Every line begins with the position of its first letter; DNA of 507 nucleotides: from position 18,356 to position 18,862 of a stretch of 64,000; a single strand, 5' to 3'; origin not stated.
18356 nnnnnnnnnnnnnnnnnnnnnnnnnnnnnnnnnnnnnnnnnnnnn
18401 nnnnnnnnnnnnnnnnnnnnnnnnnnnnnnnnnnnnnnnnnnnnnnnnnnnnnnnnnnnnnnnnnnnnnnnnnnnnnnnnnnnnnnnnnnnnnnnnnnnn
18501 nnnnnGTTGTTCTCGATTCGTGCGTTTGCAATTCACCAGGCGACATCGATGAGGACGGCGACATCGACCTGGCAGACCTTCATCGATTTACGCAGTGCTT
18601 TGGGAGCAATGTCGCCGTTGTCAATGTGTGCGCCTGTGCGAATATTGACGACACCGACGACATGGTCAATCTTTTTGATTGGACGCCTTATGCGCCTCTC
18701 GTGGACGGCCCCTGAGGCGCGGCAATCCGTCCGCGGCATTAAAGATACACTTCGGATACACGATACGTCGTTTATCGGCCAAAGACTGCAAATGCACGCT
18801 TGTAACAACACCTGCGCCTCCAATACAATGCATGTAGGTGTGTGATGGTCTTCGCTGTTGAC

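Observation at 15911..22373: Adjacent giant secreted hydrolases (BNR beta-propeller and M12B metzincin) share a C-terminal cassette: three Ig-like domains plus a dockerin-like domain ending in GP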

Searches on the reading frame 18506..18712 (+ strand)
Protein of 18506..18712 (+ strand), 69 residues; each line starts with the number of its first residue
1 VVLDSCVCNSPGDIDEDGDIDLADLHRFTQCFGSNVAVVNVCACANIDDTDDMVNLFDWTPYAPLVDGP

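Call 9: search_protein_families(library=pfam, proteins=[window:18506-18712:+], max_evalue=10)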
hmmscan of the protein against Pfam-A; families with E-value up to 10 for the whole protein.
seq(69 aa): 0 families

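Call 16: search_protein_families(library=ncbifam, proteins=[window:18506-18712:+], max_evalue=10)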
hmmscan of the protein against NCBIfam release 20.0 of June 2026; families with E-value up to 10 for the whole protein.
seq(69 aa): 0 families
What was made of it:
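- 18521..18712 (+): Type-A dockerin-fold tail (aa 871-934) ending DGP. No Pfam or NCBIfam hit (calls 9, 16).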

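Call 19: search_solved_structures(query=A3, max_evalue=10, show_alignments=3)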
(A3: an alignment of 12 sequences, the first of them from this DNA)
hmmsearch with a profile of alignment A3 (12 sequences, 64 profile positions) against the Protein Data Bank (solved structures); distinct sequences matched with E-value up to 10: 19.
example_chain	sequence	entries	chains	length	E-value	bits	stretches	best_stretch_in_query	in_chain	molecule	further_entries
2y3n_B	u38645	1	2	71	0.00072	23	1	4-54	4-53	CELLULOSOMAL FAMILY-48 PROCESSIVE GLYCOSIDE HYDROLASE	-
5lxv_B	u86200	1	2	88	0.0041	20.5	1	5-62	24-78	Carbohydrate-binding protein WP_009985128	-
2vn5_B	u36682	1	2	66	0.017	18.6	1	6-62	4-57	ENDOGLUCANASE A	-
2b59_B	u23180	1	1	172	0.02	18.3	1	6-53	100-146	Cellulosomal scaffolding protein A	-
8x39_A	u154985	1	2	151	0.03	17.8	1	5-63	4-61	Serine protease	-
8x3a_A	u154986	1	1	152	0.031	17.7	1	5-63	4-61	Serine protease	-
2vn6_B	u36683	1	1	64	0.045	17.2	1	6-62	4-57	ENDOGLUCANASE A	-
3kcp_A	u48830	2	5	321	0.055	16.9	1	6-53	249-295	Cellulosomal-scaffolding protein A | Cellulosome anchoring protein cohesin region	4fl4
5nrm_B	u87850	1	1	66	0.089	16.3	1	6-63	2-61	DocCel5: Type I dockerin repeat domain from A. cellulolyticus family 5 endoglucanase WP_01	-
5nrk_B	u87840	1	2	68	0.13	15.7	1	6-63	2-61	DocCel5: Type I dockerin repeat domain from A. cellulolyticus family 5 endoglucanase WP_01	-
2jnx_A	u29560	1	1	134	0.17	15.3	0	8-26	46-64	Calcium binding protein 2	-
6kgc_B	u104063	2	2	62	0.25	14.8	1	5-57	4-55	And cellulose-binding endoglucanase family 9 CelL ortholog dockerin domain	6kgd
5g5d_B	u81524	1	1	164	0.45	14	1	7-53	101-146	CELLULOSOMAL-SCAFFOLDING PROTEIN A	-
6kg9_A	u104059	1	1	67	0.64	13.5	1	5-57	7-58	And cellulose-binding endoglucanase family 9 CelL ortholog dockerin domain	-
4naf_A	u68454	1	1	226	0.83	13.2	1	32-60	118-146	Heptaprenylglyceryl phosphate synthase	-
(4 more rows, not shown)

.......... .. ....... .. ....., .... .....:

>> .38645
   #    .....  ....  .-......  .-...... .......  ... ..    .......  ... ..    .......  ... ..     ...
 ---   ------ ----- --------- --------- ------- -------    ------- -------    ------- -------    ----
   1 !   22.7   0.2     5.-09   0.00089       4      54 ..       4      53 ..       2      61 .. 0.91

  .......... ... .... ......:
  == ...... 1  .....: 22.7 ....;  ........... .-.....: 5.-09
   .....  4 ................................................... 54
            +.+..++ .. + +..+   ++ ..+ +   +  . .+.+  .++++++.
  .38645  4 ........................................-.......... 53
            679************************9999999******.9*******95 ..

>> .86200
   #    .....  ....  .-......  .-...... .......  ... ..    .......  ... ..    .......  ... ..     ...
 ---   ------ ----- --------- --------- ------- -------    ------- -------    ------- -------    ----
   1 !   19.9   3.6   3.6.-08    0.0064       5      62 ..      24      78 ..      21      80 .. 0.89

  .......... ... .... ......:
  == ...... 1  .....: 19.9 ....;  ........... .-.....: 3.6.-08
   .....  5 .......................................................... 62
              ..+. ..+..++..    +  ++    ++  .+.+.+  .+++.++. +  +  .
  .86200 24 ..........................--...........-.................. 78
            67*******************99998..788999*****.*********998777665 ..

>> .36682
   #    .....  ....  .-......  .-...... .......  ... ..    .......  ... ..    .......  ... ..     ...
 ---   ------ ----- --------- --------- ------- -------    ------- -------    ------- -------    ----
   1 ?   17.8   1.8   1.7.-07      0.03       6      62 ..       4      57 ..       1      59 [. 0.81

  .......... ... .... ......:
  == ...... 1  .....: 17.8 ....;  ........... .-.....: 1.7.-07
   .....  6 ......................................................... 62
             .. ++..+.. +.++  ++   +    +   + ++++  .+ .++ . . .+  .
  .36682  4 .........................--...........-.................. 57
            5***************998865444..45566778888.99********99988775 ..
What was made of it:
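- The tail profile's best PDB hits are dockerins over the full domain length: 2y3n_B at E 7e-4, then 5lxv_B, 2vn5_B, 2b59_B and 8x39_A (call 19).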

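Call 21: find_homologous_proteins(query=A3, max_evalue=0.001)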
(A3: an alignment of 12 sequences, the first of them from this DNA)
Query A3 (12 sequences) (64 aa, profile of the alignment): 20 proteins with E <= 0.001 among 4367 candidates.
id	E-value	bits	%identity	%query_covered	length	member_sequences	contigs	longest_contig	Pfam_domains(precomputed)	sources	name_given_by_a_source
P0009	4.2e-24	102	55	100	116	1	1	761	-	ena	-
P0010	8.4e-17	79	47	70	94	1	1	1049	-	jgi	jgi:hypothetical protein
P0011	6.8e-10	57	37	81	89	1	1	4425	PF13405.13,PF00036.39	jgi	jgi:hypothetical protein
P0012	1.5e-9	56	38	100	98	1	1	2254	-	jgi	-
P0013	7.9e-9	53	36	89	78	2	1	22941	PF00404.25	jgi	jgi:hypothetical protein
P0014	2.8e-8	52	38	77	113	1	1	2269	PF00404.25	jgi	jgi:hypothetical protein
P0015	8.2e-8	50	50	59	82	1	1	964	-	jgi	jgi:hypothetical protein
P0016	1.2e-7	50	34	45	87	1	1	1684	PF00404.25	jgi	-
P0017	4.3e-6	45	50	28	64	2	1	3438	-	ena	-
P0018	8.6e-5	40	35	36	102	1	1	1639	-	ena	-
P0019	1.2e-4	40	48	45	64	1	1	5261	-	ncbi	-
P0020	2.0e-4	39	50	41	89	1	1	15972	-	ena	-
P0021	2.2e-4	39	-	-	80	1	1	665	-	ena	-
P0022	3.1e-4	39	71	11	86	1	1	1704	-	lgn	-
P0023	3.4e-4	39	-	-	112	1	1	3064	-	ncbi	ncbi:MAG: hypothetical protein ACYSVY_28595, partial [Planctomycetota bacterium]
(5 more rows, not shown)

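Call 38: predict_structure(alignment_id=A4)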
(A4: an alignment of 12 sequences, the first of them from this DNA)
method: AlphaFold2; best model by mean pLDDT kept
length: 64 residues; sequences in the alignment: 12
mean_pLDDT: 92.0   pTM: 0.76
mean pLDDT of the five models: 92.0, 85.8, 85.7, 80.9, 71.8
residues with pLDDT >= 90: 55; 70-90: 8; 50-70: 1; < 50: 0
segments of 3 or more residues with pLDDT < 50: none
pLDDT, mean of each block of 10 residues (from residue 1): 85 93 96 93 95 94 81
secondary structure, 60 per line:
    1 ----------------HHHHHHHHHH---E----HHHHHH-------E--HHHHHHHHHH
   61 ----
elements in order: H17-26 H35-40 H51-60
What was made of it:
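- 18521..18712 (+): AlphaFold pLDDT 92 with three helices (call 38).
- On Dockerin fold / Pfam PF00404 Dockerin_1: AlphaFold places helices at 17-26, 35-40 and 51-60 with pLDDT 92 (call 38).
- AlphaFold gives pLDDT 92 and pTM 0.76, with helices at 17-26, 35-40 and 51-60 (call 38).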

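Call 40: search_protein_representatives(alignment_id=A4)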
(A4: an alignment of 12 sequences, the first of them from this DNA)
Query: 12 sequences, 63 profile positions. Proteins with E-value up to 0.001 (for the whole library): 14182; up to 1e-10: 1118; up to 1e-30: 4. The best 150 are listed.
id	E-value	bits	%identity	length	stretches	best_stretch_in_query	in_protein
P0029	6.1e-39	148.0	-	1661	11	3-59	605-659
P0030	3.8e-36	139.0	-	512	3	5-63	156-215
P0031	3.3e-35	136.0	-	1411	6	4-57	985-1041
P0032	7.1e-32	125.3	-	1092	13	5-60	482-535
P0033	1.1e-30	121.5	-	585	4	3-62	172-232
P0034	1.3e-30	121.3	-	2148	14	8-58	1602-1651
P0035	1.3e-29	118.1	-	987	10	6-62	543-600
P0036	3.3e-29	116.8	-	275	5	8-58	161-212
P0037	9.7e-28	112.1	-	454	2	5-63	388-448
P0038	1.4e-27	111.6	-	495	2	3-63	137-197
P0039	1.9e-27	111.2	-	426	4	7-63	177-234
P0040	1.9e-27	111.1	-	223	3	5-62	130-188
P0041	8.6e-27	109.1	-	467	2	5-58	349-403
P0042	3.1e-26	107.3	-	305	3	5-60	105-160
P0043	4.0e-26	106.9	-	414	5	5-60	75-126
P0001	1.7e-21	92.1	-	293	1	1-63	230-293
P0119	4.6e-18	81.1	-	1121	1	1-63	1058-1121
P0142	4.8e-17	77.8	-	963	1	4-63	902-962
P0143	4.9e-17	77.8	-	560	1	2-63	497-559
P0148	7.2e-17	77.3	-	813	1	1-63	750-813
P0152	1.0e-16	76.8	-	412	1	2-63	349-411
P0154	1.1e-16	76.6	-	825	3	1-63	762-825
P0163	2.7e-16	75.4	-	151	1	7-63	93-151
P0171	4.1e-16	74.9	-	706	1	3-63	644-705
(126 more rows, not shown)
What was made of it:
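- Tried and rejected: These searches missed clear relatives such as P0119, which the exhaustive HMMER search found (call 40).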

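Call 45: search_protein_families(library=pfam, proteins=[P0119, P0142, P0148, P0154, P0171, P0152, P0143], max_evalue=0.001)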
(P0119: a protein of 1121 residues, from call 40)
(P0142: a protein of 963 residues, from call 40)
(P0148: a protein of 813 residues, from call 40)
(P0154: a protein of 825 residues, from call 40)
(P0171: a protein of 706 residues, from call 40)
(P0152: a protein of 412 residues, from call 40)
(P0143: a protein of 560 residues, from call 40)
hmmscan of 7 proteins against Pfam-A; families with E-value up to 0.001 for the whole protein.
P0119 (1121 aa): 6 families
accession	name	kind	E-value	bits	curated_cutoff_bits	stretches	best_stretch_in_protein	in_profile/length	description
PF13927.12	Ig_3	-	2.1e-20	73.5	30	2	969-1037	6-76/78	Immunoglobulin domain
PF07679.22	I-set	-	4.8e-19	68.6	23.7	2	967-1037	3-75/90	Immunoglobulin I-set domain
PF07686.23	V-set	-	1.2e-08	35.6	26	0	998-1054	48-107/109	Immunoglobulin V-set domain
PF13895.12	Ig_2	-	1.7e-08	35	27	0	881-947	16-65/79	Immunoglobulin domain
PF00047.31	ig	-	3.5e-06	27.7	21.8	0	976-1033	5-66/81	Immunoglobulin domain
PF19081.6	Ig_7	-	0.00024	21.8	27.3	0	793-871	11-84/84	Ig-like domain CHU_C associated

P0142 (963 aa): 4 families
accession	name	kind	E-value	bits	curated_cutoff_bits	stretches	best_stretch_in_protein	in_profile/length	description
PF07679.22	I-set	-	1.4e-14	54.3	23.7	1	719-783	12-79/90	Immunoglobulin I-set domain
PF13927.12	Ig_3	-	6.8e-13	49.4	30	1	716-781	12-78/78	Immunoglobulin domain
PF13895.12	Ig_2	-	7.7e-07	29.7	27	0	735-782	28-66/79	Immunoglobulin domain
PF00047.31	ig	-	6.1e-06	26.9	21.8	1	733-782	20-73/81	Immunoglobulin domain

P0148 (813 aa): 5 families
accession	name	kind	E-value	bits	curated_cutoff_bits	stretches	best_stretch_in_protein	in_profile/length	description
PF13927.12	Ig_3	-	1.8e-19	70.5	30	1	475-541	4-75/78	Immunoglobulin domain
PF07679.22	I-set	-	2.6e-16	59.9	23.7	2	656-729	1-75/90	Immunoglobulin I-set domain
PF13895.12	Ig_2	-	1.4e-07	32.1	27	0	485-545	12-66/79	Immunoglobulin domain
PF07686.23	V-set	-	2.3e-07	31.4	26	1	520-558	65-108/109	Immunoglobulin V-set domain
PF00047.31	ig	-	1.4e-05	25.8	21.8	0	499-542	23-70/81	Immunoglobulin domain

P0154 (825 aa): 8 families
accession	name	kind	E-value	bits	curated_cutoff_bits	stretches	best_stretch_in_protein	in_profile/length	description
PF13517.12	FG-GAP_3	-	4.1e-45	152.7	26.9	6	147-209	1-60/61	FG-GAP-like repeat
PF13927.12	Ig_3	-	1.3e-22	80.6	30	3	493-558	8-77/78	Immunoglobulin domain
PF07679.22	I-set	-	2.1e-19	69.8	23.7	2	670-741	2-75/90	Immunoglobulin I-set domain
PF00047.31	ig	-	2.7e-11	44.1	21.8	1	504-559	11-72/81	Immunoglobulin domain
PF13895.12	Ig_2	-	7.5e-10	39.3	27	0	511-560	25-66/79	Immunoglobulin domain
PF01839.29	FG-GAP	-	1.4e-06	28.5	22.1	0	405-424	6-25/37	FG-GAP repeat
PF19081.6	Ig_7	-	7.5e-06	26.6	27.3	0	585-611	8-34/84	Ig-like domain CHU_C associated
PF07686.23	V-set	-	2.1e-05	25.1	26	0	695-757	41-106/109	Immunoglobulin V-set domain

P0171 (706 aa): 6 families
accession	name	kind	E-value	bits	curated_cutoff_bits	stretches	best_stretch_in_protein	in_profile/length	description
PF13927.12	Ig_3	-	1.5e-20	73.9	30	2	365-431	5-77/78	Immunoglobulin domain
PF07679.22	I-set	-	1.3e-17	64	23.7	1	471-542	18-90/90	Immunoglobulin I-set domain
PF13895.12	Ig_2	-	2.1e-07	31.5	27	0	384-439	26-72/79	Immunoglobulin domain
PF00047.31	ig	-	2.7e-07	31.2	21.8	0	478-528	19-73/81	Immunoglobulin domain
PF07686.23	V-set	-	0.00015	22.4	26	0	406-433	63-95/109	Immunoglobulin V-set domain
PF00082.27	Peptidase_S8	-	0.00015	21.7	21.8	1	8-111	194-287/288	Subtilase family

P0152 (412 aa): 0 families

P0143 (560 aa): 7 families
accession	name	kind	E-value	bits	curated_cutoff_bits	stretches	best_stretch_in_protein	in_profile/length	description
PF13927.12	Ig_3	-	4.3e-16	59.6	30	1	316-378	13-78/78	Immunoglobulin domain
PF07679.22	I-set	-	6.6e-13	49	23.7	1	316-380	12-79/90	Immunoglobulin I-set domain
PF00082.27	Peptidase_S8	-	2.6e-11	43.8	21.8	1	1-100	176-288/288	Subtilase family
PF13895.12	Ig_2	-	4.8e-07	30.4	27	0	327-378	22-65/79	Immunoglobulin domain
PF00047.31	ig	-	8.3e-05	23.3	21.8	0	318-378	7-72/81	Immunoglobulin domain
PF19081.6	Ig_7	-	0.00012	22.7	27.3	0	219-258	8-50/84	Ig-like domain CHU_C associated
PF07686.23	V-set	-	0.00047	20.8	26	0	330-377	41-93/109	Immunoglobulin V-set domain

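Call 52: find_encoding_contigs(protein=P0119, flank=10000, max_places=3)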
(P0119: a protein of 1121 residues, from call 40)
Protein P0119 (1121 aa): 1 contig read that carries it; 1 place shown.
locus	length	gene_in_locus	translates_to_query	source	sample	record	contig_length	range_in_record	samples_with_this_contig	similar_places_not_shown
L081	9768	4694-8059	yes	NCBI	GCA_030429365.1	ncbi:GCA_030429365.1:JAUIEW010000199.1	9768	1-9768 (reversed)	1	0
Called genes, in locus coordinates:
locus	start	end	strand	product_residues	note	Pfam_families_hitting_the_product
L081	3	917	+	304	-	?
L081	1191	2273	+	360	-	-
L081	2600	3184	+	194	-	-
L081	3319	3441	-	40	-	-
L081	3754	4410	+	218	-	-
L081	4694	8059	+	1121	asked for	PF00047:ig (faint), PF07686:V-set (faint), PF13895:Ig_2 (faint), PF07679:I-set (weak), PF13927:Ig_3 (weak)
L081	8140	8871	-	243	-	PF00117:GATase, PF07722:Peptidase_C26 (weak)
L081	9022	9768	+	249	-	?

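Call 53: find_encoding_contigs(protein=P0154, flank=10000, max_places=3)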
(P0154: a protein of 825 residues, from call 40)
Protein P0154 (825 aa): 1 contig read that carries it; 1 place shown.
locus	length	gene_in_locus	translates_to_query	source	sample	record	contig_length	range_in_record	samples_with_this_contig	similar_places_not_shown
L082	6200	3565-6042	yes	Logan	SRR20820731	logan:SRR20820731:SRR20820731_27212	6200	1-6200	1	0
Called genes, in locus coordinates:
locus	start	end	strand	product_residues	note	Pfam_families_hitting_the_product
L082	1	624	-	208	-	?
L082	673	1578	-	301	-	PF00294:PfkB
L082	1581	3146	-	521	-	PF00749:tRNA-synt_1c, PF19269:Anticodon_2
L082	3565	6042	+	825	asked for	PF01839:FG-GAP (faint), PF13517:FG-GAP_3, PF19081:Ig_7 (faint), PF13517:FG-GAP_3, PF13927:Ig_3 (weak), PF00047:ig (faint), PF07679:I-set (faint), PF13927:Ig_3 (weak), +2 more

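Call 71: list_cluster_members(proteins=[P0119, P0142, P0143, P0148, P0154, P0171, P0152, P0001, P0163, P0037])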
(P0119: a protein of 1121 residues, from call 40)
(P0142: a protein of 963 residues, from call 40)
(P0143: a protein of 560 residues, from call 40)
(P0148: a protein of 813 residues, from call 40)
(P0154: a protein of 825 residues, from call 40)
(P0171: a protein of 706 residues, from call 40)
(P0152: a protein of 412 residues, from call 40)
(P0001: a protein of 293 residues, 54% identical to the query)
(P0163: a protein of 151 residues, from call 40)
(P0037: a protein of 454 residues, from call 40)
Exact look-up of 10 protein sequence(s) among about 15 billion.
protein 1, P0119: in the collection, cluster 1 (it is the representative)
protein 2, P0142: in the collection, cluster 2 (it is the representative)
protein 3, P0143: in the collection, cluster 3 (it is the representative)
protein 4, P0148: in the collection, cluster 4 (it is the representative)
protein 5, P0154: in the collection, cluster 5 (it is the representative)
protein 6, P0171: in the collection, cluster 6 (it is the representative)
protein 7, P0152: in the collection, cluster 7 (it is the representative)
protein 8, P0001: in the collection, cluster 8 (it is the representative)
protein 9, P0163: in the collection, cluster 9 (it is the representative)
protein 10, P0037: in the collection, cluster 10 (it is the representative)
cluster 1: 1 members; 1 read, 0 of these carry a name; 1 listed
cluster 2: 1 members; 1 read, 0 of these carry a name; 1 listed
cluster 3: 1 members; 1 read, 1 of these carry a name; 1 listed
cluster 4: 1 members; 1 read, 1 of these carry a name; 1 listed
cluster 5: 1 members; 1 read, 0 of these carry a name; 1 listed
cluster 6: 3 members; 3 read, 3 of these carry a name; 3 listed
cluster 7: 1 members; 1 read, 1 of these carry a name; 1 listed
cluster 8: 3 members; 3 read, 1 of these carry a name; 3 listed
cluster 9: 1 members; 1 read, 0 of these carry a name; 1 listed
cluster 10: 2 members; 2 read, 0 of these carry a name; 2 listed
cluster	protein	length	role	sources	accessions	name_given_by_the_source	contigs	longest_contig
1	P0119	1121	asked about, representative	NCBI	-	-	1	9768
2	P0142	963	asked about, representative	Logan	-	-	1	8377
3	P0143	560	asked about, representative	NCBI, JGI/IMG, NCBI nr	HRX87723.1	MAG TPA: S8 family serine peptidase, partial [Phycisphaerae bacterium] | S8 family serine peptidase [Phycisphaerae bacterium]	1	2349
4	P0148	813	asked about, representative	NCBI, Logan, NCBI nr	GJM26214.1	MAG: hypothetical protein DHS20C16_26290 [Phycisphaerae bacterium]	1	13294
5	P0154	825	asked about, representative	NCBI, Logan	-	-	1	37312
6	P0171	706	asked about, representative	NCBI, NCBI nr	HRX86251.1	MAG TPA: hypothetical protein P5572_14620, partial [Phycisphaerae bacterium] | hypothetical protein [Phycisphaerae bacterium]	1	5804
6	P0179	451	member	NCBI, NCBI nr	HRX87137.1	MAG TPA: S8 family serine peptidase, partial [Phycisphaerae bacterium] | S8 family serine peptidase [Phycisphaerae bacterium]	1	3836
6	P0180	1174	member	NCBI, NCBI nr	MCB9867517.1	MAG: hypothetical protein H6816_12905 [Phycisphaerales bacterium] | hypothetical protein [Phycisphaerales bacterium]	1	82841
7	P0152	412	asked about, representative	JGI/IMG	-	hypothetical protein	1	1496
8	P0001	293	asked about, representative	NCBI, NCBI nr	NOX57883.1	MAG: hypothetical protein GXP29_03380 [Planctomycetes bacterium] | hypothetical protein [Planctomycetota bacterium]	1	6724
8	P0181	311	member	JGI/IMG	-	-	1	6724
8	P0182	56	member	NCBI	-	-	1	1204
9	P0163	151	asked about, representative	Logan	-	-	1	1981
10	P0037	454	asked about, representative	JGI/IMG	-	-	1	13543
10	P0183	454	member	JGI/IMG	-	-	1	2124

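Call 75: find_encoding_contigs(protein=P0180, flank=10000, max_places=2)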
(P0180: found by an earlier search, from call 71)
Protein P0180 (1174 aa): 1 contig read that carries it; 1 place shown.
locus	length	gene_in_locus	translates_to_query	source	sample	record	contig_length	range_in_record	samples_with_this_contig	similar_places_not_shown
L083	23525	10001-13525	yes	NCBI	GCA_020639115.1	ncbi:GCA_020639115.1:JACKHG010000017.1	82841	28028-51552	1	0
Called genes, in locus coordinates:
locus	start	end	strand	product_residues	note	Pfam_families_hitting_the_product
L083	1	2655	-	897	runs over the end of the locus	PF00989:PAS (faint), PF08448:PAS_4 (weak), PF13426:PAS_9 (faint), PF08447:PAS_3, PF08448:PAS_4, PF00512:HisKA, PF02518:HATPase_c, PF00072:Response_reg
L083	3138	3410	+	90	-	PF02416:TatA_B_E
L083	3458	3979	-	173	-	-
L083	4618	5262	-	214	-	PF04468:PSP1, PF28472:PSP1_3rd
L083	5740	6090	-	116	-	PF00085:Thioredoxin, PF13098:Thioredoxin_2 (weak)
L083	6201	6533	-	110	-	PF00085:Thioredoxin, PF13098:Thioredoxin_2 (weak), PF13905:Thioredoxin_8 (faint)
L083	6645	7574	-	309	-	PF03279:Lip_A_acyltrans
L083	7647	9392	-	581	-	PF02119:FlgI, PF13646:HEAT_2 (weak)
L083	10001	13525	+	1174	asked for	PF00047:ig (faint), PF00082:Peptidase_S8, PF13895:Ig_2 (faint), PF13927:Ig_3 (weak), PF07679:I-set (weak)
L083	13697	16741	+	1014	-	PF27052:Lysyl_endopep_N, PF00047:ig (faint), PF07679:I-set (faint), PF07686:V-set (faint), PF13895:Ig_2 (faint), PF13927:Ig_3 (weak)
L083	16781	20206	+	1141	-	PF00047:ig (faint), PF07679:I-set (faint), PF13895:Ig_2 (faint), PF13927:Ig_3 (weak)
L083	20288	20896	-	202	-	PF01844:HNH, PF13395:HNH_4, PF14279:HNH_5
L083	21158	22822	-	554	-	-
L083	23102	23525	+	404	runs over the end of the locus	PF00079:Serpin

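Call 76: find_encoding_contigs(protein=P0148, flank=10000, max_places=2)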
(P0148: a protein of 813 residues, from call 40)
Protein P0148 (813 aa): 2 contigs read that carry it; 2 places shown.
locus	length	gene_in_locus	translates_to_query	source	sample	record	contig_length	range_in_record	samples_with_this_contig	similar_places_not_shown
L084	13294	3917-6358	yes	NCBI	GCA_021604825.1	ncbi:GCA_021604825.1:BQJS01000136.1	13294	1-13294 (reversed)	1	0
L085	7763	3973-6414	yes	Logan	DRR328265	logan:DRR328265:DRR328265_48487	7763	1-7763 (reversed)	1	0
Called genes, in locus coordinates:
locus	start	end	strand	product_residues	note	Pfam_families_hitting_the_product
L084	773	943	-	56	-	-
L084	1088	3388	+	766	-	PF01400:Astacin, PF07679:I-set (faint), PF13895:Ig_2 (faint), PF13927:Ig_3 (weak), PF00047:ig (faint)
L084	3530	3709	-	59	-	-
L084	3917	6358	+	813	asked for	PF07679:I-set (faint), PF13895:Ig_2 (faint), PF13927:Ig_3 (weak), PF00047:ig (faint), PF07686:V-set (faint)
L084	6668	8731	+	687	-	PF03372:Exo_endo_phos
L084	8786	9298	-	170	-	-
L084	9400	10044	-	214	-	PF01844:HNH, PF13395:HNH_4, PF14279:HNH_5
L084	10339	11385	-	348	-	PF07992:Pyr_redox_2, PF13738:Pyr_redox_3, PF00070:Pyr_redox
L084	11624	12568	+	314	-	PF07607:DUF1570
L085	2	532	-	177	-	?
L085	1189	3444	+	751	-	PF01400:Astacin, PF00047:ig (faint), PF07679:I-set (faint), PF13895:Ig_2 (faint), PF13927:Ig_3 (weak)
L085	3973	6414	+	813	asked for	PF07679:I-set (faint), PF13895:Ig_2 (faint), PF13927:Ig_3 (weak), PF00047:ig (faint), PF07686:V-set (faint)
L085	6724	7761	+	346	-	?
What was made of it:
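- On Cohesin-dockerin system: None appeared among the precomputed Pfam hits for neighbours in L081-L085 (calls 52, 53, 75, 76).
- None appeared among the precomputed Pfam hits listed for genes flanking four carriers in other genomes (calls 52, 53, 75, 76).
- Tried and rejected: No cohesin Pfam domain was listed (calls 52, 53, 75, 76).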
